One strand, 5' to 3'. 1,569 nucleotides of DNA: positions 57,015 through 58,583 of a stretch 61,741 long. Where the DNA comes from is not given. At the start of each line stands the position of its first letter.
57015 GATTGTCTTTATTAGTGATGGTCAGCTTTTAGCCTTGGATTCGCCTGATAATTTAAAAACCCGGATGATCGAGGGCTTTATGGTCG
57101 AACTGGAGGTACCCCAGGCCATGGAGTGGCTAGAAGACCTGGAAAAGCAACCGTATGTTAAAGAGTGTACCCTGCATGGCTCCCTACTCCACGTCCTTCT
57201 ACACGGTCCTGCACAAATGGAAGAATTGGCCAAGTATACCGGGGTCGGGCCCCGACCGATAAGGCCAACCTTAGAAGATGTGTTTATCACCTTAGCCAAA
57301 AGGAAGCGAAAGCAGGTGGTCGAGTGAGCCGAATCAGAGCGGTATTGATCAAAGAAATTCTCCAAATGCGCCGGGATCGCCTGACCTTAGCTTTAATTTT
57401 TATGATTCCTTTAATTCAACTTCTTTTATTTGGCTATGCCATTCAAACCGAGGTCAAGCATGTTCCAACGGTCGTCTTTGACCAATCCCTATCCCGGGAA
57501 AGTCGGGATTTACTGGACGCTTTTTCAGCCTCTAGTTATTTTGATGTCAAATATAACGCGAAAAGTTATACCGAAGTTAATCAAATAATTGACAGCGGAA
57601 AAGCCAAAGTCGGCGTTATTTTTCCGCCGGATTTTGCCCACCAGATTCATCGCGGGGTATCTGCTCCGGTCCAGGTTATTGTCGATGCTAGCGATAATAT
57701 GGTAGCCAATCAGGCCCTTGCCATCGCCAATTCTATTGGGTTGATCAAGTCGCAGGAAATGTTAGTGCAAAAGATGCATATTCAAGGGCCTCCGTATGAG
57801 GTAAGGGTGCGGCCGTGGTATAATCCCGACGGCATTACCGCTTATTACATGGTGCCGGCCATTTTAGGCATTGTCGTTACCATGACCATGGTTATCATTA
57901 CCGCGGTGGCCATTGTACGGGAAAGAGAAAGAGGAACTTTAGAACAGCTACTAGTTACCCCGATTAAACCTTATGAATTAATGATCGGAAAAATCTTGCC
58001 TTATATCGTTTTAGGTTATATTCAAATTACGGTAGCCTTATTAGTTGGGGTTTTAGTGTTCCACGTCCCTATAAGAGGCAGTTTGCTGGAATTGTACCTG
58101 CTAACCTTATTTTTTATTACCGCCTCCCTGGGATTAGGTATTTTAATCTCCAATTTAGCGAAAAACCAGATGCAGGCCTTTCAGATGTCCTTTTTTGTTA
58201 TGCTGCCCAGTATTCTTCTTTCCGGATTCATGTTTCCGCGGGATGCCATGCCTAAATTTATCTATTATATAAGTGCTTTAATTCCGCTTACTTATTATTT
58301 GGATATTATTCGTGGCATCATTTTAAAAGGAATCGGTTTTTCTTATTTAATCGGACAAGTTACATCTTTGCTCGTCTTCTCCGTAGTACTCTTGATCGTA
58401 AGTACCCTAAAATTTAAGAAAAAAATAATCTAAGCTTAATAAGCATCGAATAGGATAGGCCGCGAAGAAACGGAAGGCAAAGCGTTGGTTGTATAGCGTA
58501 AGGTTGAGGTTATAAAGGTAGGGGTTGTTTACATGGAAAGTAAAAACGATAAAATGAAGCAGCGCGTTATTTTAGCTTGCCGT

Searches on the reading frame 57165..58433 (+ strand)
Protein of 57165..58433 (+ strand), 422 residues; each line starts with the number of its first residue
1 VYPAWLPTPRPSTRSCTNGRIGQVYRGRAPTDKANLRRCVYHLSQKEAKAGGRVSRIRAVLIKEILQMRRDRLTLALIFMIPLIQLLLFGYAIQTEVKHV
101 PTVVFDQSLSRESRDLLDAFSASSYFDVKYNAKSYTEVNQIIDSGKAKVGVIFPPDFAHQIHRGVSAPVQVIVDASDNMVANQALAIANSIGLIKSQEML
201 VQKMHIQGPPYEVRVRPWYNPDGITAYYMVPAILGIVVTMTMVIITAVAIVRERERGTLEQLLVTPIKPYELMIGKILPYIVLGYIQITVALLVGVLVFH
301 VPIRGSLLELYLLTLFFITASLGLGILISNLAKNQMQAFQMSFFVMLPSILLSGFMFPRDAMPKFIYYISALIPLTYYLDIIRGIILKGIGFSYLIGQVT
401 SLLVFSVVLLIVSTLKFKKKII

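Call 54: search_protein_families(library=pfam, proteins=[window:57165-58433:+], max_evalue=0.00001)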
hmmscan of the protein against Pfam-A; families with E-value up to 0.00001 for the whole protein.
window:57165-58433:+ (422 aa): 4 families
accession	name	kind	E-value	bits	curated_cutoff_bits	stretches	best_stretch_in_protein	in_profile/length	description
PF12698.13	ABC2_membrane_3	-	4.4e-54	184.3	31.6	1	74-414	3-346/347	ABC-2 family transporter protein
PF01061.29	ABC2_membrane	-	6.2e-33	114.6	26.9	1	227-386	51-210/211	ABC-2 type transporter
PF12679.13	ABC2_membrane_2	-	1.2e-17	64.5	27.2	1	59-420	2-281/283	ABC-2 family transporter protein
PF12730.13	ABC2_membrane_4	-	2.3e-06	28.2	27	1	234-347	56-177/179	ABC-2 family transporter protein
